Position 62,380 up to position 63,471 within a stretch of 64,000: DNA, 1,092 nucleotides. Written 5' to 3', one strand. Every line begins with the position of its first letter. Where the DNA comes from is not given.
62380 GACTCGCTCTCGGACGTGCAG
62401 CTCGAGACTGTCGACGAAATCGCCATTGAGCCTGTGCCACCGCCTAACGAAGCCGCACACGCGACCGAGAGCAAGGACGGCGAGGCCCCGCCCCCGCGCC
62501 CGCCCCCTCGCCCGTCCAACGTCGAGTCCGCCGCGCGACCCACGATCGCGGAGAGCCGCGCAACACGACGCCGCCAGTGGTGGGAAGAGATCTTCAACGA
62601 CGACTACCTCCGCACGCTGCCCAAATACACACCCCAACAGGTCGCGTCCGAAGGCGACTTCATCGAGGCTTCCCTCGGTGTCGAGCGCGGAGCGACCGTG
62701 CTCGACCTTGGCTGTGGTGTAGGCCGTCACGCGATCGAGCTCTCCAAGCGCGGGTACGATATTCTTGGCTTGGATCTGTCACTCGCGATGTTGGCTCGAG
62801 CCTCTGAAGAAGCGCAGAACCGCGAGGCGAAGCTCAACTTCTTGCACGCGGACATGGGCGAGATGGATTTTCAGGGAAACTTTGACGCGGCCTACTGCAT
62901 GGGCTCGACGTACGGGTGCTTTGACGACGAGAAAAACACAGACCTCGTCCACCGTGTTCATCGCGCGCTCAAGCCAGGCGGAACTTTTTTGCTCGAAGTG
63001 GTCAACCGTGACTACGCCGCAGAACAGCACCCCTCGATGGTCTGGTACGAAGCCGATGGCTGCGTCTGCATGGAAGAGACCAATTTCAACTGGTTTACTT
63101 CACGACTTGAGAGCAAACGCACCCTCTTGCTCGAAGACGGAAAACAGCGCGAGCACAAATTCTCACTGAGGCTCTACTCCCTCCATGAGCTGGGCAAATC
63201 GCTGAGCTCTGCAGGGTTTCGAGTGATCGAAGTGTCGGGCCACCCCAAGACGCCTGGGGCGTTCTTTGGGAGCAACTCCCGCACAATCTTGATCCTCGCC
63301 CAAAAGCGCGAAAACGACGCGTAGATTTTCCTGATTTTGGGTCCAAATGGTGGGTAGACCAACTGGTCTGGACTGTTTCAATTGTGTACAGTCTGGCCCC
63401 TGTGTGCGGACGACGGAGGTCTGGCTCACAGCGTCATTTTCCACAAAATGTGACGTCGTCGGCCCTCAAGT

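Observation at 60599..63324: psd translationally coupled to a methyltransferase with a 400-aa disordered N-terminus: candidate phospholipid N-methylation module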

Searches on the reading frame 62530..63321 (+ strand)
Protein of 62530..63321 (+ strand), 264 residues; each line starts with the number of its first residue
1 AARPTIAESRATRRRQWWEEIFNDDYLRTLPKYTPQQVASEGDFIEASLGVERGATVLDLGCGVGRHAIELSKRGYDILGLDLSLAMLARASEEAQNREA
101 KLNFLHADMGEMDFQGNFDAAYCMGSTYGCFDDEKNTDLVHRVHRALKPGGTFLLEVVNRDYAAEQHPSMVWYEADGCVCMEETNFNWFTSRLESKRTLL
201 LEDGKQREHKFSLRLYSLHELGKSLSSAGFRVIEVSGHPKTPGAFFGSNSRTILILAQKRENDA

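Call 8: find_homologous_proteins(query=window:62536-63321:+)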
Query seq(262 aa) (262 aa): 727 proteins with E <= 0.001 among 1908 candidates; the best 120 are listed.
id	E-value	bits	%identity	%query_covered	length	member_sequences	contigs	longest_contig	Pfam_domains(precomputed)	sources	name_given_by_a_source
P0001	4.8e-130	451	72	100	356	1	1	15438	PF13847.13,PF13489.13,PF03848.21,PF02353.27,PF05175.21,PF13649.13,PF01209.25,PF08241.19,PF08242.19,PF05401.17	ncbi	-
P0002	3.9e-129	448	74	100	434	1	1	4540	PF13847.13,PF13489.13,PF03848.21,PF02353.27,PF05175.21,PF13649.13,PF01209.25,PF08241.19,PF08242.19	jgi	jgi:SAM-dependent methyltransferase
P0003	7.9e-129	447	73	98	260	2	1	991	PF13847.13,PF13489.13,PF03848.21,PF02353.27,PF13649.13,PF01209.25,PF08241.19,PF08242.19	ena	-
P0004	2.8e-104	366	61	98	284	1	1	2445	PF13847.13,PF13489.13,PF03848.21,PF02353.27,PF13649.13,PF01209.25,PF08241.19,PF08242.19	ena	-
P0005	2.8e-103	363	60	98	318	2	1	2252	PF13847.13,PF13489.13,PF02353.27,PF13649.13,PF01209.25,PF08241.19,PF08242.19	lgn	-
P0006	1.9e-100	354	58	98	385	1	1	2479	PF13847.13,PF13489.13,PF02353.27,PF13649.13,PF01209.25,PF08241.19,PF08242.19,PF05401.17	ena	-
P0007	2.7e-100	353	59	93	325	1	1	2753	PF13847.13,PF13489.13,PF03848.21,PF02353.27,PF05175.21,PF13649.13,PF01209.25,PF08241.19,PF08242.19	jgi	jgi:SAM-dependent methyltransferase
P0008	1.3e-99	351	58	95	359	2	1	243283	PF13847.13,PF13489.13,PF03848.21,PF02353.27,PF13649.13,PF01209.25,PF08241.19,PF08242.19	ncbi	ncbi:MAG: methyltransferase domain-containing protein [Polyangiaceae bacterium]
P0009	3.7e-99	349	57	98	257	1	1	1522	PF13847.13,PF13489.13,PF03848.21,PF02353.27,PF05175.21,PF13649.13,PF01209.25,PF08241.19,PF08242.19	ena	-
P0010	3.9e-99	349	58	95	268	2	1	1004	PF13847.13,PF13489.13,PF02353.27,PF13649.13,PF01209.25,PF08241.19,PF08242.19,PF05401.17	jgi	jgi:SAM-dependent methyltransferase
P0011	4.8e-99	349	60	94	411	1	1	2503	PF13847.13,PF13489.13,PF03848.21,PF13649.13,PF01209.25,PF08241.19,PF08242.19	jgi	jgi:SAM-dependent methyltransferase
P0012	1.3e-98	348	58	98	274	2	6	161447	PF13847.13,PF13489.13,PF03848.21,PF02353.27,PF05175.21,PF13649.13,PF01209.25,PF08241.19,PF08242.19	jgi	jgi:SAM-dependent methyltransferase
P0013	5.5e-98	346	58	95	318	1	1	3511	PF13847.13,PF13489.13,PF03848.21,PF02353.27,PF05175.21,PF13649.13,PF01209.25,PF08241.19,PF08242.19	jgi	jgi:ubiquinone/menaquinone biosynthesis C-methylase UbiE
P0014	6.1e-98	345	60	98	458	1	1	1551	PF13847.13,PF13489.13,PF02353.27,PF13649.13,PF01209.25,PF08241.19,PF08242.19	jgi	jgi:SAM-dependent methyltransferase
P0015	1.5e-97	344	60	95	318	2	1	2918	PF13847.13,PF13489.13,PF03848.21,PF02353.27,PF05175.21,PF13649.13,PF01209.25,PF08241.19,PF08242.19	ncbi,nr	ncbi:MAG TPA: methyltransferase domain-containing protein, partial [Polyangiaceae bacterium]|nr:meth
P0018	2.3e-97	344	57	98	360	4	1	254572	PF13847.13,PF13489.13,PF03848.21,PF02353.27,PF05175.21,PF13649.13,PF01209.25,PF08241.19,PF08242.19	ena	-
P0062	1.7e-94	334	56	97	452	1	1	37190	PF13847.13,PF13489.13,PF02353.27,PF13649.13,PF01209.25,PF08241.19,PF08242.19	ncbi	-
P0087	1.1e-93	331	56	98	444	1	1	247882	PF13847.13,PF13489.13,PF03848.21,PF02353.27,PF05175.21,PF13649.13,PF01209.25,PF08241.19,PF08242.19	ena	-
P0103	4.7e-93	329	56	98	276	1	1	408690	PF13847.13,PF13489.13,PF05724.18,PF03848.21,PF02353.27,PF05175.21,PF13649.13,PF01728.26,PF01209.25,PF08241.19,PF08242.19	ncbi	-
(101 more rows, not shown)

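Call 9: find_encoding_contigs(protein=P0001, flank=6000, max_places=2)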
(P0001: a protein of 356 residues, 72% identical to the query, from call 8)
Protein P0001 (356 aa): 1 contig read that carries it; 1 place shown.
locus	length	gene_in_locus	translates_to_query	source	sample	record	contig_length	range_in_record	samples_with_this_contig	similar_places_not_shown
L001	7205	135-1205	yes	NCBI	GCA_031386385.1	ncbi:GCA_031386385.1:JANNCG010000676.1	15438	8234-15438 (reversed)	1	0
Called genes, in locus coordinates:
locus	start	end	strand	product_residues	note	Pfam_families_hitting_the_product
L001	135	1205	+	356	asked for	PF02353:CMAS, PF03848:TehB, PF13489:Methyltransf_23, PF01209:Ubie_methyltran, PF13847:Methyltransf_31, PF08241:Methyltransf_11, PF08242:Methyltransf_12, PF13649:Methyltransf_25, +2 more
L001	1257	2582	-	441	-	PF01595:CNNM, PF00571:CBS, PF03471:CorC_HlyC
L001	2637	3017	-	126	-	-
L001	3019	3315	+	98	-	-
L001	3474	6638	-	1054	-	PF00595:PDZ, PF13180:PDZ_2 (weak), PF03572:Peptidase_S41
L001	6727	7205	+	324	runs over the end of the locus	PF01551:Peptidase_M23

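Call 10: find_encoding_contigs(protein=P0008, flank=6000, max_places=2)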
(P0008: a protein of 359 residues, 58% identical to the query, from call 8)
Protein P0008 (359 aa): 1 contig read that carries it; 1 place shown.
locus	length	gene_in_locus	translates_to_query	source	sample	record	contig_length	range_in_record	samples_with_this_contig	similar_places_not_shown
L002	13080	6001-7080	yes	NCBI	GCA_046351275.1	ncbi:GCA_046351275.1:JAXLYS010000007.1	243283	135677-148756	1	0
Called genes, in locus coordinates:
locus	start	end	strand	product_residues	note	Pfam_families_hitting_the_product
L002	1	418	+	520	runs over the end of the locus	-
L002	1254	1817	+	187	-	-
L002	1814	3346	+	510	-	PF13485:Peptidase_MA_2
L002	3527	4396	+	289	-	PF02666:PS_Dcarbxylase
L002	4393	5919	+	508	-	-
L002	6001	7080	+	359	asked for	PF01209:Ubie_methyltran, PF02353:CMAS (weak), PF03848:TehB (weak), PF13489:Methyltransf_23, PF08241:Methyltransf_11, PF08242:Methyltransf_12, PF13649:Methyltransf_25, PF13847:Methyltransf_31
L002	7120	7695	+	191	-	PF01327:Pep_deformylase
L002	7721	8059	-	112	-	-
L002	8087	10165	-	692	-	-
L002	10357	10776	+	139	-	-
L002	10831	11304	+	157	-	-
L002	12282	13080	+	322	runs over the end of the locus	-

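Call 11: find_encoding_contigs(protein=P0103, flank=6000, max_places=2)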
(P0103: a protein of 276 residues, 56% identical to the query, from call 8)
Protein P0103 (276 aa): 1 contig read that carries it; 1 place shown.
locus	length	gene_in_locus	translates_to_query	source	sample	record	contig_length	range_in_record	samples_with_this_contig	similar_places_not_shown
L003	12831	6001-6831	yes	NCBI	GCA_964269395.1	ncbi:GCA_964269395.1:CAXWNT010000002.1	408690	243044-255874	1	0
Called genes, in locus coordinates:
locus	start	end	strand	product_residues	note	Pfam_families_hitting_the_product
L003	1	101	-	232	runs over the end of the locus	-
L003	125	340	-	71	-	-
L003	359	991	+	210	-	-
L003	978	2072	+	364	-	-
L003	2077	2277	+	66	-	-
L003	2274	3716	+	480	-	PF13485:Peptidase_MA_2 (weak)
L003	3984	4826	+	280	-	PF02666:PS_Dcarbxylase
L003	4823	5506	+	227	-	-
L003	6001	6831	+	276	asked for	PF13489:Methyltransf_23, PF01209:Ubie_methyltran, PF02353:CMAS, PF03848:TehB (weak), PF13847:Methyltransf_31, PF08241:Methyltransf_11, PF08242:Methyltransf_12, PF13649:Methyltransf_25, +3 more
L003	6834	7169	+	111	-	-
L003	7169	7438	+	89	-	-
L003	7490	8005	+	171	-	PF00160:Pro_isomerase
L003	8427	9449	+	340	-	PF06826:Asp-Al_Ex, PF02080:TrkA_C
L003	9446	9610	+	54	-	-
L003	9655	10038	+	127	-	PF06826:Asp-Al_Ex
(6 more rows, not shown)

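Call 17: find_encoding_contigs(protein=P0087, flank=5000, max_places=1)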
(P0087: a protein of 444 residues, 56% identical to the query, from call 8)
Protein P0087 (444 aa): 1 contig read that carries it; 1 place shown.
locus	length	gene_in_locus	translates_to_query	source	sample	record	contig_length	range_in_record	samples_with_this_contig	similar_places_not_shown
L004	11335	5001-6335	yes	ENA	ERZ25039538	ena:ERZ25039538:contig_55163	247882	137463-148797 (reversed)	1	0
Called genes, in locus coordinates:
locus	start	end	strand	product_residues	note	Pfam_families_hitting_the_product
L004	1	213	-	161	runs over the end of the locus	-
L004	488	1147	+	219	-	-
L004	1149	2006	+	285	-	-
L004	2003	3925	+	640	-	PF13485:Peptidase_MA_2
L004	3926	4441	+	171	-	PF02666:PS_Dcarbxylase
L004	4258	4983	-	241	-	-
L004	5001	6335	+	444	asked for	PF02353:CMAS, PF03848:TehB (weak), PF01209:Ubie_methyltran, PF13489:Methyltransf_23, PF13847:Methyltransf_31, PF08241:Methyltransf_11, PF08242:Methyltransf_12, PF13649:Methyltransf_25, +1 more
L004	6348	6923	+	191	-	PF01327:Pep_deformylase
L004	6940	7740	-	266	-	PF03781:FGE-sulfatase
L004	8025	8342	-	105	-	-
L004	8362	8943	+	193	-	-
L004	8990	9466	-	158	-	PF03449:GreA_GreB_N, PF01272:GreA_GreB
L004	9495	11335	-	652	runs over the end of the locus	-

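Call 18: find_encoding_contigs(protein=P0062, flank=5000, max_places=1)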
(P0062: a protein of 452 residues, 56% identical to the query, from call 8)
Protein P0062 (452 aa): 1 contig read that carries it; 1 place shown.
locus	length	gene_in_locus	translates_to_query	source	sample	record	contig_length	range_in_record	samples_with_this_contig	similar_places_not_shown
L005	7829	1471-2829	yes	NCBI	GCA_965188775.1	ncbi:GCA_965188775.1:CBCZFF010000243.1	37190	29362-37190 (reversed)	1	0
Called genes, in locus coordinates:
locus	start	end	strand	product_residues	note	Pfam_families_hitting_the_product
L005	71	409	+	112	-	PF00543:P-II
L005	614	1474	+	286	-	PF27523:PSD (faint), PF02666:PS_Dcarbxylase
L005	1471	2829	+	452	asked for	PF01209:Ubie_methyltran, PF02353:CMAS, PF13489:Methyltransf_23, PF13649:Methyltransf_25, PF13847:Methyltransf_31, PF08241:Methyltransf_11, PF08242:Methyltransf_12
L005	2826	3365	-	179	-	-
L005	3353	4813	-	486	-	PF02412:TSP_3 (faint)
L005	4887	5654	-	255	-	PF03544:TonB_C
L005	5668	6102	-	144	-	PF02472:ExbD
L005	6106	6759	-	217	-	PF01618:MotA_ExbB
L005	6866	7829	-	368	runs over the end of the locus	PF01142:TruD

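Call 19: find_encoding_contigs(protein=P0018, flank=5000, max_places=1)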
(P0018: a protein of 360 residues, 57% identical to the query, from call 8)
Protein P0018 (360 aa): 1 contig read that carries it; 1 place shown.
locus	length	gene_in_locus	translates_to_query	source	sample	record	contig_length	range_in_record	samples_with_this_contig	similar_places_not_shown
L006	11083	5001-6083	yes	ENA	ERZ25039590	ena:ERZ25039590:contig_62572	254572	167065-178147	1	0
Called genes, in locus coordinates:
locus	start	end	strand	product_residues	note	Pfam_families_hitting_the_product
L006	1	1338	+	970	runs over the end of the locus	PF13779:DUF4175 (weak)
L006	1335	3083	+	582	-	PF07719:TPR_2 (faint), PF13485:Peptidase_MA_2 (faint)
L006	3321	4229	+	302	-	PF02666:PS_Dcarbxylase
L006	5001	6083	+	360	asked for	PF03848:TehB (weak), PF01209:Ubie_methyltran, PF02353:CMAS (weak), PF13489:Methyltransf_23, PF08241:Methyltransf_11, PF08242:Methyltransf_12, PF13649:Methyltransf_25, PF13847:Methyltransf_31, +1 more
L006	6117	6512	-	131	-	PF00903:Glyoxalase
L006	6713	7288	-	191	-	PF01327:Pep_deformylase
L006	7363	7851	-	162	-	PF03449:GreA_GreB_N, PF01272:GreA_GreB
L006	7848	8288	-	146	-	-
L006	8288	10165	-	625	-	-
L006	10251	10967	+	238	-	PF01596:Methyltransf_3, PF01135:PCMT, PF13578:Methyltransf_24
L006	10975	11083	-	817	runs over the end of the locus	PF01751:Toprim, PF13662:Toprim_4 (faint), PF01131:Topoisom_bac, PF01396:Zn_ribbon_Top1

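Call 24: search_solved_structures(query=window:62536-63321:+, max_evalue=0.001, show_alignments=2)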
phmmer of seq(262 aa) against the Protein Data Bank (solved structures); distinct sequences matched with E-value up to 0.001: 107 (the best 60 are shown).
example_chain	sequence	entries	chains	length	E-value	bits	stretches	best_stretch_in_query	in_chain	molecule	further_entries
1wzn_A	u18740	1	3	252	1.3e-22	83.8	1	23-176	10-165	SAM-dependent methyltransferase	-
9ri2_A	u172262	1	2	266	9.3e-21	77.7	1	6-254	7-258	Methyltransferase, putative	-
6mro_A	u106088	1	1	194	4.5e-13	52.5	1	48-153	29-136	methyl transferase from Methanosarcina acetivorans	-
1ve3_A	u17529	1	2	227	1.2e-12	51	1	23-155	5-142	hypothetical protein PH0226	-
8gdu_A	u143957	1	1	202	1.3e-12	51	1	48-153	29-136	Methyltransferase domain-containing protein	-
5wp5_A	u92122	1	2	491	4.4e-12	49.2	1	42-155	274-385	Phosphomethylethanolamine N-methyltransferase 2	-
5wp4_A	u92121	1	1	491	5e-11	45.8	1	41-154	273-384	Phosphoethanolamine N-methyltransferase 1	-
5gwx_A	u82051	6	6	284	4.8e-10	42.5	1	35-160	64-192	Glycine sarcosine N-methyltransferase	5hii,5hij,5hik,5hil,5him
5h02_A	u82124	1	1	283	4.9e-10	42.5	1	36-160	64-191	Glycine sarcosine N-methyltransferase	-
3bkw_A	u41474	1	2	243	1.3e-09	41.1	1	38-168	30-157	S-adenosylmethionine dependent methyltransferase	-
4krh_A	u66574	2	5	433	1.5e-09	40.9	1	50-155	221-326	Phosphoethanolamine N-methyltransferase 2 | Phospholethanolamine N-methyltransferase 2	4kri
1ri1_A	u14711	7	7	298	3.2e-09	39.8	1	40-165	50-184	mRNA CAPPING ENZYME | mRNA cap guanine-N7 methyltransferase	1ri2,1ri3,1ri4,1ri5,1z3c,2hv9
9gdj_A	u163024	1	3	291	1.1e-08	38.1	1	40-163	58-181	Methyltransferase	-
9icz_A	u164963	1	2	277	1.2e-08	37.9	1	39-161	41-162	S-adenosylmethionine (SAM)-dependent methyltransferase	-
3cgg_A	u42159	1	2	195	1.2e-08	37.9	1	42-150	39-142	SAM-dependent methyltransferase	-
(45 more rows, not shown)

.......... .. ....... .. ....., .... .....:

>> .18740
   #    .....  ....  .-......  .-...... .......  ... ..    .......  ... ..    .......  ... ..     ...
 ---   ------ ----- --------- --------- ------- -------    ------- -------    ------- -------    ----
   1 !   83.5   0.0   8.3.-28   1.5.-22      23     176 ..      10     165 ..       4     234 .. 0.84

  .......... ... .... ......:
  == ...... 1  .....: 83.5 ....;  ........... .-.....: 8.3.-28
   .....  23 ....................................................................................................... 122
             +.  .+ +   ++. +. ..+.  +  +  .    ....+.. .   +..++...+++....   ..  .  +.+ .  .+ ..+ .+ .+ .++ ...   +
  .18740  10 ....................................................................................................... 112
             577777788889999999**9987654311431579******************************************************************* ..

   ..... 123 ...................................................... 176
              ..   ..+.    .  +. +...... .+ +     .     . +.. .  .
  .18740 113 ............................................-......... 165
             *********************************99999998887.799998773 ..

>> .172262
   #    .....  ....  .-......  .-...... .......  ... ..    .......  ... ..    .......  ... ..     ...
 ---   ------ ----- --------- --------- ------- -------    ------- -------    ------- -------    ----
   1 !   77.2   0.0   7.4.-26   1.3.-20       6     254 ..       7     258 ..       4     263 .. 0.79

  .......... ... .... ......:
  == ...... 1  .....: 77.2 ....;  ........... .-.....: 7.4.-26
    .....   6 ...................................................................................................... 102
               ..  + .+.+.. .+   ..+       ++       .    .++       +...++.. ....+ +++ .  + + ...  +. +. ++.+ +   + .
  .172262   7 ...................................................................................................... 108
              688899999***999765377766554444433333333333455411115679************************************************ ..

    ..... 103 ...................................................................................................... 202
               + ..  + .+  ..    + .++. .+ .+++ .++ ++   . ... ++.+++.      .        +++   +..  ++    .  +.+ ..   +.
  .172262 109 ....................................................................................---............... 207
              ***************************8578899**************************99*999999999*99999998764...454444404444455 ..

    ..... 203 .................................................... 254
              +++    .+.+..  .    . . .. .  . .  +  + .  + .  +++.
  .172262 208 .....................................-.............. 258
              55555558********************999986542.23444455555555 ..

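Call 39: predict_structure(alignment_id=A2)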
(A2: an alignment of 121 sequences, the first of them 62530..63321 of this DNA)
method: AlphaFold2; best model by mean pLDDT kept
length: 264 residues; sequences in the alignment: 121
mean_pLDDT: 93.2   pTM: 0.89
mean pLDDT of the five models: 93.2, 92.7, 92.5, 92.2, 91.2
residues with pLDDT >= 90: 237; 70-90: 13; 50-70: 4; < 50: 10
segments of 3 or more residues with pLDDT < 50: 1-9
pLDDT, mean of each block of 10 residues (from residue 1): 46 78 93 95 97 98 97 98 96 97 95 97 94 94 98 98 95 96 96 97 96 97 98 97 95 98 66
secondary structure, 60 per line:
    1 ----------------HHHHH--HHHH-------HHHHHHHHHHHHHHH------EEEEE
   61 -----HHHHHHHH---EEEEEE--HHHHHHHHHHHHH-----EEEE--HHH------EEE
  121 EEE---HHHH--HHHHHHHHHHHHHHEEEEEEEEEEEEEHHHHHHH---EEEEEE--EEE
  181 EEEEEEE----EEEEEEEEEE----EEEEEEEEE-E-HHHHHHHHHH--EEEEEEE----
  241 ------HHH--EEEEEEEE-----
elements in order: H17-21 H24-27 H35-49 E56-60 H66-73 E77-82 H85-97 E103-106 E118-123 H127-130 H133-146 E147-159 H160-166 E170-175 E178-187 E192-201 E206-214 H218-227 E230-236 E252-259

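Call 42: fold_search(model_id=the predicted structure, library=pdb)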
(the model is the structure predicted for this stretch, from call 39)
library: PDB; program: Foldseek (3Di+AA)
matches with E <= 10: 1980; with E <= 0.001: 1466
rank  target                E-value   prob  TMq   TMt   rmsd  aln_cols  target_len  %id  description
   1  1wzn_A                4.6e-22  1.00  0.71  0.76   4.0       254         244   26  Crystal Structure of the SAM-dependent methyltransferase from Pyrococcus horikoshii OT3 (released 2006-03-14)
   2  4hh4_C                8.9e-22  1.00  0.75  0.77   3.7       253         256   19  Structure of the CcbJ Methyltransferase from Streptomyces caelestis (released 2013-10-30)
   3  3d2l_A                3.4e-21  1.00  0.74  0.82   2.8       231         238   24  Crystal structure of SAM-dependent methyltransferase (ZP_00538691.1) from EXIGUOBACTERIUM SP. 255-15 at 1.90 A resolut (released 2008-05-20)
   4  4hh4_A                5.2e-21  1.00  0.77  0.80   3.3       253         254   20  Structure of the CcbJ Methyltransferase from Streptomyces caelestis (released 2013-10-30)
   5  4hh4_B                8.0e-21  1.00  0.75  0.79   3.7       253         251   19  Structure of the CcbJ Methyltransferase from Streptomyces caelestis (released 2013-10-30)
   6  4hgz_B                1.1e-20  1.00  0.72  0.82   3.3       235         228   20  Structure of the CcbJ Methyltransferase from Streptomyces caelestis (released 2013-10-30)
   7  3d2l_C                1.2e-20  1.00  0.76  0.83   3.3       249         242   22  Crystal structure of SAM-dependent methyltransferase (ZP_00538691.1) from EXIGUOBACTERIUM SP. 255-15 at 1.90 A resolut (released 2008-05-20)
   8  4hgz_C                1.9e-20  1.00  0.75  0.83   3.2       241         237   20  Structure of the CcbJ Methyltransferase from Streptomyces caelestis (released 2013-10-30)
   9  4hgy_A                1.9e-20  1.00  0.74  0.82   3.3       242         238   21  Structure of the CcbJ Methyltransferase from Streptomyces caelestis (released 2013-10-30)
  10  4hgz_A                2.4e-20  1.00  0.74  0.82   3.2       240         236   20  Structure of the CcbJ Methyltransferase from Streptomyces caelestis (released 2013-10-30)
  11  7wzg_A                2.9e-20  1.00  0.71  0.79   3.0       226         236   20  Cypemycin N-terminal methyltransferase CypM (released 2023-02-22)
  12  4hgy_B                2.9e-20  1.00  0.71  0.81   3.5       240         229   20  Structure of the CcbJ Methyltransferase from Streptomyces caelestis (released 2013-10-30)
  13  4hgy_C                3.1e-20  1.00  0.72  0.81   3.4       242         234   20  Structure of the CcbJ Methyltransferase from Streptomyces caelestis (released 2013-10-30)
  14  7wzg_D                3.7e-20  1.00  0.70  0.77   3.0       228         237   20  Cypemycin N-terminal methyltransferase CypM (released 2023-02-22)
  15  9ri2_A                3.7e-20  1.00  0.64  0.73   6.6       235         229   24  Crystal structure of bacillithiol methyltransferase NmbA from Chlorobaculum tepidum (released 2025-12-10)
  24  9ri2_B                3.5e-19  1.00  0.65  0.75   3.8       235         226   23  Crystal structure of bacillithiol methyltransferase NmbA from Chlorobaculum tepidum (released 2025-12-10)
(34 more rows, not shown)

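Call 59: search_protein_representatives(protein=window:62530-63321:+)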
Query: 264 residues. Proteins with E-value up to 0.001 (for the whole library): 33960; up to 1e-10: 5884; up to 1e-30: 818. The best 150 are listed.
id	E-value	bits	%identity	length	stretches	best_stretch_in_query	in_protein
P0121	3.6e-176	600.1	100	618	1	1-264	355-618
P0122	6.0e-126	435.5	72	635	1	2-263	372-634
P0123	4.7e-112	390.0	62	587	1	10-261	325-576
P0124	2.0e-111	387.9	64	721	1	8-261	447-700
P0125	3.1e-111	387.3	65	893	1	12-260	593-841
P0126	1.0e-107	375.8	62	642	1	7-261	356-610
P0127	9.7e-104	362.8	61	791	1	3-262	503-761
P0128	2.1e-103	361.6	59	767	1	3-261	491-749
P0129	5.1e-102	357.1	58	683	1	3-262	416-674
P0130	2.7e-101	354.7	57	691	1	5-261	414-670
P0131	2.7e-101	354.7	59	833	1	2-260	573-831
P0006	3.3e-101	354.5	58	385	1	3-261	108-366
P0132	5.1e-101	353.8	59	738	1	12-263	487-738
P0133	1.7e-100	352.1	59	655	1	8-261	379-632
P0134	2.3e-100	351.7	58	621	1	4-261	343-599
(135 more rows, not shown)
